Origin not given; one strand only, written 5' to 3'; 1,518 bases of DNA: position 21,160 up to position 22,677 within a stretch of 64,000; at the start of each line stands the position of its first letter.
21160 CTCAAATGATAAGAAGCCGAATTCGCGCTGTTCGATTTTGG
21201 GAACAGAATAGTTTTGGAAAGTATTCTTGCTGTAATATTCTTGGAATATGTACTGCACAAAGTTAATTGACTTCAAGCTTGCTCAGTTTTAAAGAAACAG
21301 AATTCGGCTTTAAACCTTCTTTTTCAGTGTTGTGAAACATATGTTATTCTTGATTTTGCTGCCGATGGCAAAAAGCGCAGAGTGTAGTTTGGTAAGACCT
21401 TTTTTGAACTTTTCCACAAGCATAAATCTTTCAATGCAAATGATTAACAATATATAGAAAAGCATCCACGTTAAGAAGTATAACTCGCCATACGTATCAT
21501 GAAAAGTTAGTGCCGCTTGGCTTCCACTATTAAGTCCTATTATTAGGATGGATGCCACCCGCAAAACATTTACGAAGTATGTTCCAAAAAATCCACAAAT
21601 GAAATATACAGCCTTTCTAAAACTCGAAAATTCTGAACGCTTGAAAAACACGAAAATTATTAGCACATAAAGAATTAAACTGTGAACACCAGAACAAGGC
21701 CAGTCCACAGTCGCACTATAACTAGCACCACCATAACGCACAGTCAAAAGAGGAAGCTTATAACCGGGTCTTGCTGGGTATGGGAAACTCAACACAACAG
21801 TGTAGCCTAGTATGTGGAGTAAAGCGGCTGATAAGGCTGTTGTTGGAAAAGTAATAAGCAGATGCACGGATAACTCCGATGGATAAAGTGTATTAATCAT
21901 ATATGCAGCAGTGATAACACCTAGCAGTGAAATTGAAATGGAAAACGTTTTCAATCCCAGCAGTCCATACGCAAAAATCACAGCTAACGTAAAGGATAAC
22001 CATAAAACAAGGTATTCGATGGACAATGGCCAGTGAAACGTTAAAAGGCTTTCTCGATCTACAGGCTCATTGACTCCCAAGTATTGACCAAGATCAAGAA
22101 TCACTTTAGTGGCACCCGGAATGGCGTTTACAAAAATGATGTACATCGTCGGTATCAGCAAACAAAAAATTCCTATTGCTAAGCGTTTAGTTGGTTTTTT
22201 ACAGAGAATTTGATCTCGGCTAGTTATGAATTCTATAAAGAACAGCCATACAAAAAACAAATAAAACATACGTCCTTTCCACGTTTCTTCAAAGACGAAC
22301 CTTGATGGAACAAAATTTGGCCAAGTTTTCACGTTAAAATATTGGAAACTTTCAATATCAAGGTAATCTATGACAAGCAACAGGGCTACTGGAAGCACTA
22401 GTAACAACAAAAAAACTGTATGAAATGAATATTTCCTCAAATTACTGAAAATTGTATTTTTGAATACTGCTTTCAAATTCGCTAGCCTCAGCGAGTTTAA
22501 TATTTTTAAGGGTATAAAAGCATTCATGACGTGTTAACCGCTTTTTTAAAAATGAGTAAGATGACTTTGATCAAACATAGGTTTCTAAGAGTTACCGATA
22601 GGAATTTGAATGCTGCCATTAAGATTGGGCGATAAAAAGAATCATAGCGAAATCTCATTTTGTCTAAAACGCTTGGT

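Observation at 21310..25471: Translationally coupled trio: GT-C-like membrane protein, bitopic membrane SAM-methyltransferase, archaeosortase-like protein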

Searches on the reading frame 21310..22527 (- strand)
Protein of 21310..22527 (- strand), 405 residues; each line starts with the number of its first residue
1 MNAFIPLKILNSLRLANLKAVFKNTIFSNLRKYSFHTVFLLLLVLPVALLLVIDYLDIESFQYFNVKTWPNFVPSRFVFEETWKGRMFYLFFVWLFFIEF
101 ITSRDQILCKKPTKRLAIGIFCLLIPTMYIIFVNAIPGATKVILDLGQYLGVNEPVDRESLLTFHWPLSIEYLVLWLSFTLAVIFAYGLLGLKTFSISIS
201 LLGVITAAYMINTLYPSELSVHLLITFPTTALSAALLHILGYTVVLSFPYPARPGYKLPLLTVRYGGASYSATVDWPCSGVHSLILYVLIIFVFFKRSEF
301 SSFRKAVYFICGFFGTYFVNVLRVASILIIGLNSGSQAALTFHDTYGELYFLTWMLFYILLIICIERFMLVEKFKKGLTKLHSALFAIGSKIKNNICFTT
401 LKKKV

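Call 5: search_protein_families(library=ncbifam, proteins=[window:21310-22527:-], max_evalue=1)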
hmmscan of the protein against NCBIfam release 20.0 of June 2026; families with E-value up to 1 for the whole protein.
window:21310-22527:- (405 aa): 7 families
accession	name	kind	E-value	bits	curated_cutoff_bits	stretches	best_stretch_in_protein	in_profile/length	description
TIGR04297.1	thauma_sortase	exception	5.9e-16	58.8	250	1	269-378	191-302/307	thaumarchaeosortase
TIGR04178.1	exo_archaeo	signature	3.3e-14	52.9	23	1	273-362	2-91/97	exosortase/archaeosortase family protein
TIGR03762.1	archaeo_artC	exception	4.9e-08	33.1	100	1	189-361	107-272/274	archaeosortase C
TIGR02602.1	8TM_EpsH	subfamily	1.3e-05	24.9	105.55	1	277-362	151-237/241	exosortase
TIGR03109.2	exosort_XrtA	exception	2.2e-05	24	208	1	274-362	167-256/261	exosortase A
NF046081.1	exosort_XrtX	exception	0.00089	19.2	170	1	226-358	37-152/168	exosortase X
NF033770.1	exosort_XrtT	exception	0.0011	17.6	250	1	272-336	169-232/472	exosortase T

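Call 6: search_protein_families(library=pfam, proteins=[window:21310-22527:-], max_evalue=1)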
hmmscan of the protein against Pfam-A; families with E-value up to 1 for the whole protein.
window:21310-22527:- (405 aa): 1 family
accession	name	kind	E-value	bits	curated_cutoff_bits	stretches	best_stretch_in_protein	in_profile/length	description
PF09721.15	Exosortase_EpsH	-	1.2e-08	35.1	25.7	1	168-361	75-250/254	Transmembrane exosortase (Exosortase_EpsH)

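Call 12: find_homologous_proteins(query=window:21310-22527:-, max_evalue=0.001)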
Query window:21310-22527:- (405 aa): 122 proteins with E <= 0.001 among 8000 candidates; the best 120 are listed.
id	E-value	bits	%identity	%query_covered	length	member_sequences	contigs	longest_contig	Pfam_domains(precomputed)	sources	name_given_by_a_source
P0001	4.7e-237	805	95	96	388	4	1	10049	PF09721.16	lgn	-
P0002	2.5e-176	605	78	84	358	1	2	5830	PF09721.16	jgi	jgi:exosortase/archaeosortase family protein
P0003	8.2e-174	597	71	95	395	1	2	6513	PF09721.16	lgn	-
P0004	7.3e-128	445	79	65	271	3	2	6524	PF09721.16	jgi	jgi:exosortase/archaeosortase family protein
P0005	1.4e-126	441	55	92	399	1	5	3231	PF09721.16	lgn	-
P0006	1.4e-125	438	55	93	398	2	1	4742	PF09721.16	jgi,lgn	jgi:thaumarchaeosortase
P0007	1.1e-124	435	57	88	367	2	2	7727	PF09721.16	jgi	-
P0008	1.0e-115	405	53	91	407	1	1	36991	PF09721.16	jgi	-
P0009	5.1e-113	397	52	90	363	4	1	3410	PF09721.16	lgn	-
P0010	8.8e-109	383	52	87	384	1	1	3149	PF09721.16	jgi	jgi:thaumarchaeosortase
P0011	8.0e-106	373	54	90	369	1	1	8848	PF09721.16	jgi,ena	-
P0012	1.0e-102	363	51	90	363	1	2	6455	PF09721.16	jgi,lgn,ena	jgi:thaumarchaeosortase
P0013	5.8e-101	357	53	90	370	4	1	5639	PF09721.16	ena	-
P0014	8.4e-101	356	52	88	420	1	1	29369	PF09721.16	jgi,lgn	-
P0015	1.6e-93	332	49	93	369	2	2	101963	PF09721.16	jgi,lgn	-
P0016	2.6e-93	332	46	95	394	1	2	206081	PF09721.16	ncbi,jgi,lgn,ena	-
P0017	2.1e-91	325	46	90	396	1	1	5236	PF09721.16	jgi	jgi:thaumarchaeosortase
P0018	2.9e-91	325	49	63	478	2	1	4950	PF09721.16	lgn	-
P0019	8.2e-88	314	45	95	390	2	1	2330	PF09721.16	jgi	jgi:thaumarchaeosortase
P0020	4.5e-87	311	46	92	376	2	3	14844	PF09721.16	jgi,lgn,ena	-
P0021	6.6e-87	311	47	90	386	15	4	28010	PF09721.16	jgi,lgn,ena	-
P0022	9.5e-87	310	46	89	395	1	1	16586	PF09721.16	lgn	-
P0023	7.7e-86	307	46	92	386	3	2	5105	PF09721.16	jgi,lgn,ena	-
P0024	9.2e-86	307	47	90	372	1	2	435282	PF09721.16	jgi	-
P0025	1.5e-85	306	47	80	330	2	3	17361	PF09721.16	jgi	jgi:thaumarchaeosortase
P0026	5.9e-85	304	45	91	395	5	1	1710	PF09721.16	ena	-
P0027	3.6e-84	302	46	89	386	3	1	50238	PF09721.16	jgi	-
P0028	7.6e-84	300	47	91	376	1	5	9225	PF09721.16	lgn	-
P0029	1.2e-83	300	46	90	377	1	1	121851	PF09721.16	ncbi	-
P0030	2.5e-83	299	47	89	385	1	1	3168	PF09721.16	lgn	-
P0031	3.4e-83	298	47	89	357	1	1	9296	PF09721.16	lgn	-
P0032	4.0e-83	298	47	87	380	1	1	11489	PF09721.16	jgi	jgi:thaumarchaeosortase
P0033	5.7e-83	298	47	89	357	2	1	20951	PF09721.16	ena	-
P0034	5.9e-83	298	47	90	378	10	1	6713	PF09721.16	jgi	-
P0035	1.9e-82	296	47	88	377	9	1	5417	PF09721.16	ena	-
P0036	2.3e-82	296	46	91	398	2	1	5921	PF09721.16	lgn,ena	-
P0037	9.6e-82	294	43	93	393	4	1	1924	PF09721.16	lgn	-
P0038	2.1e-81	292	44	88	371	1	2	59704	PF09721.16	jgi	jgi:thaumarchaeosortase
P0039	4.0e-81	292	47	93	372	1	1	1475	PF09721.16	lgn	-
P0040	6.5e-81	291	45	92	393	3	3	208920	PF09721.16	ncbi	ncbi:MAG: exosortase/archaeosortase family protein [Candidatus Bathyarchaeia archaeon]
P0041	6.6e-81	291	43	87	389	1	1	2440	PF09721.16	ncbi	-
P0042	8.2e-81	291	46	92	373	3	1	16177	PF09721.16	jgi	jgi:thaumarchaeosortase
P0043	1.1e-80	290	47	88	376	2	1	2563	PF09721.16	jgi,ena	-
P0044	1.9e-80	289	44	92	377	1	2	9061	PF09721.16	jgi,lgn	-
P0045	8.5e-80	287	45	91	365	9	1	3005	PF09721.16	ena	-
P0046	2.3e-79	286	43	92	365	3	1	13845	PF09721.16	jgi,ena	jgi:thaumarchaeosortase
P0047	7.3e-79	284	45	90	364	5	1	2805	PF09721.16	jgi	-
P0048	9.4e-79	284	46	89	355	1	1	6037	PF09721.16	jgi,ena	-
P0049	1.1e-78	283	42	90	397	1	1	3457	PF09721.16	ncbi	-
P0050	1.9e-78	283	52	72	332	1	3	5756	PF09721.16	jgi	jgi:thaumarchaeosortase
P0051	4.0e-78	282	43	91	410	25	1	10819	PF09721.16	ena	-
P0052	5.9e-78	281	43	93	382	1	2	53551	PF09721.16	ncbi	ncbi:MAG: exosortase/archaeosortase family protein [Candidatus Bathyarchaeia archaeon]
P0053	2.3e-77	279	46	83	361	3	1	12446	PF09721.16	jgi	jgi:thaumarchaeosortase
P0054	2.5e-77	279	49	79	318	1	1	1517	PF09721.16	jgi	-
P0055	3.2e-77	279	45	89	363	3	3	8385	PF09721.16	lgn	-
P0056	5.0e-77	278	43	90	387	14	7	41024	PF09721.16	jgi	jgi:exosortase/archaeosortase family protein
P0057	8.3e-77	277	43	91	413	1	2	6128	PF09721.16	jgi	jgi:thaumarchaeosortase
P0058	1.5e-76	276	49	72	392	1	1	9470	PF09721.16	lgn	-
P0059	1.9e-75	273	44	94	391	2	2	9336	PF09721.16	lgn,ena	-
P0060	6.4e-75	271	47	84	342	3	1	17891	PF09721.16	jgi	jgi:thaumarchaeosortase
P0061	3.3e-74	269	42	87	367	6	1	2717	PF09721.16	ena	-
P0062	4.0e-74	268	46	83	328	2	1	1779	PF09721.16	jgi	jgi:thaumarchaeosortase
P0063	1.3e-73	267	41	89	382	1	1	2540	PF09721.16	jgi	-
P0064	1.5e-73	267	41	89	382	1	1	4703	PF09721.16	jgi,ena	-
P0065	2.0e-73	266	39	88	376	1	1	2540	PF09721.16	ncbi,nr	ncbi:MAG: archaeosortase/exosortase family protein [Candidatus Bathyarchaeota archaeon]|nr:archaeoso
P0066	9.3e-73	264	42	90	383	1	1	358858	PF09721.16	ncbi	-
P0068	2.0e-72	263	47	77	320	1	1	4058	PF09721.16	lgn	-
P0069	2.1e-72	263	42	85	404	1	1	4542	PF09721.16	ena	-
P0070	8.6e-72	261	50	74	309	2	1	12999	PF09721.16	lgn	-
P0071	8.9e-72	261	42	93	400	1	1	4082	PF09721.16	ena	-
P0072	1.2e-71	260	39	85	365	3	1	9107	PF09721.16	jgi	-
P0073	1.4e-71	260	43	84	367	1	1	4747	PF09721.16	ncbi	-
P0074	1.6e-71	260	43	84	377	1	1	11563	PF09721.16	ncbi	-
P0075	1.8e-71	260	41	88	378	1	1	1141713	PF09721.16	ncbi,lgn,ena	-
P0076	3.7e-71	259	42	85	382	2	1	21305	PF09721.16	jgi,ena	-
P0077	1.0e-70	257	42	80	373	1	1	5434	PF09721.16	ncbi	-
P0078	1.1e-70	257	40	92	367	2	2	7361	PF09721.16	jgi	jgi:thaumarchaeosortase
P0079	3.7e-70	255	42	84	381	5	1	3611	PF09721.16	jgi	-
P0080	4.7e-70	255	40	95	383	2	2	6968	PF09721.16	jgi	jgi:thaumarchaeosortase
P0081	1.6e-69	253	41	86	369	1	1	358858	PF09721.16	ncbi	-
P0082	2.1e-69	253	40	90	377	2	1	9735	PF09721.16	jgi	-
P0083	3.6e-69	252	41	87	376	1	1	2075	PF09721.16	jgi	jgi:thaumarchaeosortase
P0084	2.1e-68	250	41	90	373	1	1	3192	PF09721.16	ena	-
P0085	2.7e-68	249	39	87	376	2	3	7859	PF09721.16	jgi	jgi:thaumarchaeosortase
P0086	9.3e-68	248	48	73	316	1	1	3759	PF09721.16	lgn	-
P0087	1.1e-67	247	40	90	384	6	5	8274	PF09721.16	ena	-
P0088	2.0e-67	246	41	90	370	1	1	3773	PF09721.16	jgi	-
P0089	1.5e-66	244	39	85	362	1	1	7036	PF09721.16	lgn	-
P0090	3.2e-66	242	41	86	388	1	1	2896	PF09721.16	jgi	jgi:thaumarchaeosortase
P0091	3.8e-66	242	40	90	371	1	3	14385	PF09721.16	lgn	-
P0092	5.3e-66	242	38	90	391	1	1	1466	PF09721.16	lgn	-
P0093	2.1e-65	240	42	79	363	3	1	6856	PF09721.16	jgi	-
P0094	1.7e-64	237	40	84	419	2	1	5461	PF09721.16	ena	-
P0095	2.8e-64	236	41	83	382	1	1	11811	PF09721.16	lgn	-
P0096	1.8e-63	233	39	85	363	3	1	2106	PF09721.16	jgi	-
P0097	8.3e-63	231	46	75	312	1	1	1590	PF09721.16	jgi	jgi:thaumarchaeosortase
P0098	2.3e-62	230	39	85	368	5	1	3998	PF09721.16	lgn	-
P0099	4.9e-62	229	39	83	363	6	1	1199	PF09721.16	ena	-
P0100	1.8e-61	227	44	71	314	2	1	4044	PF09721.16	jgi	jgi:thaumarchaeosortase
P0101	3.8e-61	226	38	82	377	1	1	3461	PF09721.16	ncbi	-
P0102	1.3e-56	211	44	71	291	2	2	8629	PF09721.16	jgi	jgi:thaumarchaeosortase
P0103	6.2e-56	209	38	85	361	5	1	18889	PF09721.16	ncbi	-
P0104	4.2e-53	199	51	52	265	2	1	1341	PF09721.16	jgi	jgi:exosortase/archaeosortase family protein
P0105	5.0e-53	199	40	78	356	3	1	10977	PF09721.16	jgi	jgi:thaumarchaeosortase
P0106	1.3e-52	198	47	59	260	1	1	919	PF09721.16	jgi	jgi:thaumarchaeosortase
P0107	2.8e-47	180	50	49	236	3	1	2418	PF09721.16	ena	-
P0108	7.4e-46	175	37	84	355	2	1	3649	PF09721.16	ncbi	-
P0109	4.0e-45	173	38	74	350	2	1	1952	PF09721.16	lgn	-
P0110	9.3e-45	172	38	70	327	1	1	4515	PF09721.16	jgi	-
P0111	3.0e-44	170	43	70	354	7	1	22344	PF09721.16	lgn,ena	-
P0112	1.4e-41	161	37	76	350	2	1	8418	PF09721.16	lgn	-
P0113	3.3e-41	160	35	76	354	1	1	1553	PF09721.16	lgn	-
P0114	5.6e-41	159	36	75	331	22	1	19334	PF09721.16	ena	-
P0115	6.7e-41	159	39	70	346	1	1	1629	PF09721.16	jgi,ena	-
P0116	7.6e-41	159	37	71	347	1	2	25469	PF09721.16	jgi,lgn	jgi:thaumarchaeosortase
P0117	2.6e-40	157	37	71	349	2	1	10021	PF09721.16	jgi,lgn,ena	-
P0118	3.1e-40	157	38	74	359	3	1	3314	PF09721.16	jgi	-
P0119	1.4e-38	151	38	70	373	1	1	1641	PF09721.16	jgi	jgi:exosortase/archaeosortase family protein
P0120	3.0e-36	144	35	70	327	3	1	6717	PF09721.16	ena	-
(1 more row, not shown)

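Call 15: find_related_loci(query=A1, collection=genome_contigs, flank=10000)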
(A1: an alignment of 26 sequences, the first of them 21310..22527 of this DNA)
Query A1 (405 aa) in genome_contigs; peptide patterns used: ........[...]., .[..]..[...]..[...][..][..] (x = any residue, [..] = any of these).
189 stretches matched a pattern; 134 encode a relative of the query (tblastn E <= 1e-3); the best 80 are kept; 79 distinct loci.
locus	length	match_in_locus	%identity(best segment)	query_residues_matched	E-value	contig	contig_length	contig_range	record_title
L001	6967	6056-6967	95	2-305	0e+0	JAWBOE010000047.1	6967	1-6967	MAG: Candidatus Bathyarchaeia archaeon isolate HHBFW-2_201803_bins_186 HHBFW-2_201803_bins_186_scaffold_47, whole genome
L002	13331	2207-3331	46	2-385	3e-90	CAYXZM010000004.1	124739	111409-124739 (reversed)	MAG TPA_asm: uncultured Candidatus Bathyarchaeia archaeon isolate SRP231805_co4_143 genome assembly, contig: k141_179710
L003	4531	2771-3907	46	24-391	6e-87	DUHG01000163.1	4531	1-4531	MAG TPA_asm: Candidatus Bathyarchaeota archaeon isolate UBA11852 contig_7304, whole genome shotgun sequence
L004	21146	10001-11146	43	23-392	2e-84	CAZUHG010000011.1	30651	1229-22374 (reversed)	MAG TPA_asm: uncultured Candidatus Bathyarchaeia archaeon isolate binchicken_co43_171 genome assembly, contig: NODE_2380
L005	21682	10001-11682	43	29-385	8e-82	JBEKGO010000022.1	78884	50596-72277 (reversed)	MAG: Candidatus Bathyarchaeia archaeon isolate SPRUCE 255 SPRUCE_255_22, whole genome shotgun sequence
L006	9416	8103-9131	45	30-391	1e-81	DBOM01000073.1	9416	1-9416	MAG TPA_asm: Caldiserica bacterium UBA646 UBA646_contig_3478, whole genome shotgun sequence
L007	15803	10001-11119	44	30-395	1e-80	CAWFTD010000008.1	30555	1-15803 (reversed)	MAG: Candidatus Bathyarchaeota archaeon isolate MFD00709.bin.2.110 genome assembly, contig: contig_135628, whole genome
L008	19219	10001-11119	44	30-395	9e-81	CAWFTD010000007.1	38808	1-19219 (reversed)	MAG: Candidatus Bathyarchaeota archaeon isolate MFD00709.bin.2.110 genome assembly, contig: contig_135625, whole genome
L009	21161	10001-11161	46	29-397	2e-80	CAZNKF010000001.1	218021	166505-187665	MAG TPA_asm: uncultured Candidatus Bathyarchaeia archaeon isolate binchicken_co96_48 genome assembly, contig: NODE_9_len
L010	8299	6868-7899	46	22-381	3e-80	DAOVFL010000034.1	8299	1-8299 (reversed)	MAG TPA_asm: Candidatus Bathyarchaeota archaeon isolate CSMAG_1108 CSMAG_1108_k141_3185183_length_8299_cov_12.8132, whol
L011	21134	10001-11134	43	17-380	3e-78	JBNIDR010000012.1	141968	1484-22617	MAG: Candidatus Bathyarchaeia archaeon isolate Bathy6-F18_MillA Bathy18_TemRidba_mb_bin.64_V6_scaffold28, whole genome s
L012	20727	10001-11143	42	24-392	3e-78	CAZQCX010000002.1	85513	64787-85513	MAG TPA_asm: uncultured Candidatus Bathyarchaeia archaeon isolate binchicken_co377_37 genome assembly, contig: NODE_103_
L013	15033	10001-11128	47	29-392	2e-78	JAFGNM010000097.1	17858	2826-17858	MAG: Candidatus Bathyarchaeota archaeon isolate Zod_Metabat.546 k87_10169508, whole genome shotgun sequence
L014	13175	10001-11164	46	28-396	3e-78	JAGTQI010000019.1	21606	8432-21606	MAG: Candidatus Bathyarchaeota archaeon isolate DGJ8_bin_44_34 DGJ8_bin_44_34_scaffold_743_curated, whole genome shotgun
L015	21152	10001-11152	41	8-383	4e-78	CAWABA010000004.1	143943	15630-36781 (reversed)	MAG: Candidatus Bathyarchaeota archaeon isolate MFD01476.bin.2.176 genome assembly, contig: contig_15865, whole genome s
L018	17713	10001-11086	45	30-380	3e-77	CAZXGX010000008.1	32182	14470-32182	MAG TPA_asm: uncultured Candidatus Bathyarchaeia archaeon isolate SRP192927_co7_369 genome assembly, contig: NODE_2177_l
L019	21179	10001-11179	43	12-392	4e-77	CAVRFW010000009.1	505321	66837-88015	MAG: Candidatus Bathyarchaeota archaeon isolate MFD00709.bin.2.106 genome assembly, contig: contig_39688, whole genome s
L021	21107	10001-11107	41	29-385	2e-74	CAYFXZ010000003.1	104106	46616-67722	MAG TPA_asm: uncultured Candidatus Bathyarchaeia archaeon isolate ERP108616_co2_124 genome assembly, contig: NODE_116_le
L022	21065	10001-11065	40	27-381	2e-74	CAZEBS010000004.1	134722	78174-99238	MAG TPA_asm: uncultured Candidatus Bathyarchaeia archaeon isolate SRP323688_co1_125 genome assembly, contig: NODE_243_le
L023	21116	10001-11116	42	35-395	4e-73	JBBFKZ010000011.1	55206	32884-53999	MAG: Candidatus Bathyarchaeia archaeon isolate Uz-U4-12 NODE_11_length_55206_cov_5.118522, whole genome shotgun sequence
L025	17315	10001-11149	43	29-405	1e-71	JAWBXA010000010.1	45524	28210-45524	MAG: Candidatus Bathyarchaeia archaeon isolate JZ-1_201803_bins_76 JZ-1_201803_bins_76_scaffold_10, whole genome shotgun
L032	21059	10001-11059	40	19-373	2e-62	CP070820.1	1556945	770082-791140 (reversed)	MAG: Candidatus Bathyarchaeum sp. isolate bin115 chromosome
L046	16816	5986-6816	40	79-363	1e-50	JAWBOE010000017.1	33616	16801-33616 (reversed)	MAG: Candidatus Bathyarchaeia archaeon isolate HHBFW-2_201803_bins_186 HHBFW-2_201803_bins_186_scaffold_17, whole genome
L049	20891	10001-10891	37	79-377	4e-48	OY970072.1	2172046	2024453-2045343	MAG: Candidatus Bathyarchaeota archaeon isolate MFD04408.bin.c.3 genome assembly, chromosome: 1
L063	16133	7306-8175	36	79-376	3e-46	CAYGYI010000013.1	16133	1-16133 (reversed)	MAG TPA_asm: uncultured Candidatus Bathyarchaeia archaeon isolate ERP119294_co1_146 genome assembly, contig: NODE_4648_l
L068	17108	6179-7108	35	79-382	8e-44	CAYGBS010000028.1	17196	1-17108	MAG TPA_asm: uncultured Candidatus Bathyarchaeia archaeon isolate ERP108616_co2_16 genome assembly, contig: NODE_5212_le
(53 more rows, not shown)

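Call 28: search_protein_families(library=pfam, proteins=[L023:1494-2300:+, L019:4810-7497:-, L025:5063-6085:+, L021:8821-9600:-, L022:5432-7387:+, L049:12774-15371:-, L007:7635-9629:+, L063:10411-12909:-, L018:5405-9730:-, L068:1366-2892:+], max_evalue=0.01)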
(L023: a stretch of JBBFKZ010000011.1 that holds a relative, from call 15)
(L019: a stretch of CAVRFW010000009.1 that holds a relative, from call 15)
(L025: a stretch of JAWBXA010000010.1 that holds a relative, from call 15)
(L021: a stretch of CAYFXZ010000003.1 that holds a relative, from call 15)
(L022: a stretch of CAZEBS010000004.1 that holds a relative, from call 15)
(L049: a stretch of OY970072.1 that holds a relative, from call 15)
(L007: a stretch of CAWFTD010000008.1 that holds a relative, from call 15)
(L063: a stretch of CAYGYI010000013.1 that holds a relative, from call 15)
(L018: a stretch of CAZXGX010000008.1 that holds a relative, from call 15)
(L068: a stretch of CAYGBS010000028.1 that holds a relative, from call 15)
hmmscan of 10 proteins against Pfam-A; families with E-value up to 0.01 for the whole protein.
L023:1494-2300:+ (268 aa): 0 families

L019:4810-7497:- (895 aa): 1 family
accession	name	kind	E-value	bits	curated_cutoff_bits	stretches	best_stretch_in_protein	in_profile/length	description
PF13231.12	PMT_2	-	1.8e-11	45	26.1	1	252-394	14-154/160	Dolichyl-phosphate-mannose-protein mannosyltransferase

L025:5063-6085:+ (340 aa): 1 family
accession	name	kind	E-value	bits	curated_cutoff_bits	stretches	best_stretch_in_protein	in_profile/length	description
PF03706.18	LPG_synthase_TM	-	1.5e-22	80.9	33.4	1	10-286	2-276/302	Lysylphosphatidylglycerol synthase TM region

L021:8821-9600:- (259 aa): 0 families

L022:5432-7387:+ (651 aa): 1 family
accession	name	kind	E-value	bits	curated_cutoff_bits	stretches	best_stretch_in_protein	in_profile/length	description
PF09852.15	DUF2079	-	7.9e-59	200.4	28.2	1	46-452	1-422/459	Predicted membrane protein (DUF2079)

L049:12774-15371:- (865 aa): 2 families
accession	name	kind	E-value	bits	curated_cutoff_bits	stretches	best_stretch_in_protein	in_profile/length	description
PF05007.19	Mannosyl_trans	-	3.6e-05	24.2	23.4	1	177-389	2-206/259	Mannosyltransferase (PIG-M)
PF09594.16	GT87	-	0.00044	20.5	25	1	146-228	38-122/237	Glycosyltransferase family 87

L007:7635-9629:+ (664 aa): 0 families

L063:10411-12909:- (832 aa): 1 family
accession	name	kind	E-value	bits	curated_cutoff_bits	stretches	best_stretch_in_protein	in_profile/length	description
PF20176.3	DUF6541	-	9.2e-20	70.9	29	1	74-650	57-645/646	Family of unknown function (DUF6541)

L018:5405-9730:- (1441 aa): 13 families
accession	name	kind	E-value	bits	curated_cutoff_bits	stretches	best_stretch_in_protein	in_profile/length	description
PF13087.12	AAA_12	-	3.9e-22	79.2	27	1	1204-1379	14-194/195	AAA domain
PF13086.12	AAA_11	-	6.7e-17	62.5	27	2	954-1026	4-75/257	AAA domain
PF13604.12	AAA_30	-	8.2e-13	49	27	2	954-1015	4-62/191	AAA domain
PF13245.12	AAA_19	-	1.8e-12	48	25.1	1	966-1158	10-132/134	AAA domain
PF00270.35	DEAD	-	3.5e-07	30.6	26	1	956-1024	4-70/167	DEAD/DEAH box helicase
PF12705.13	PDDEXK_1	-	5e-06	27.1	22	1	108-271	95-246/247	PD-(D/E)XK nuclease superfamily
PF05127.21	NAT10_TcmA_helicase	-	0.00031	21.1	22.7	0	972-1023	2-50/176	RNA cytidine acetyltransferase NAT10/TcmA, helicase domain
PF13538.12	UvrD_C_2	-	0.00039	20.7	27.4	1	1321-1376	2-52/52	UvrD-like helicase C-terminal domain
PF04851.21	ResIII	-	0.00077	19.8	22.5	1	956-1125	8-134/164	Type III restriction enzyme, res subunit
PF00580.27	UvrD-helicase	-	0.0013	19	23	1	968-1022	15-68/271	UvrD/REP helicase N-terminal domain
PF13401.12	AAA_22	-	0.0016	19.2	27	0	967-1099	5-127/130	AAA domain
PF13191.12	AAA_16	-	0.0048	17.9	32.6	0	958-1003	14-63/167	AAA ATPase domain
PF02562.22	PhoH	-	0.0088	16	27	0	953-1026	6-75/205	PhoH-like protein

L068:1366-2892:+ (508 aa): 0 families
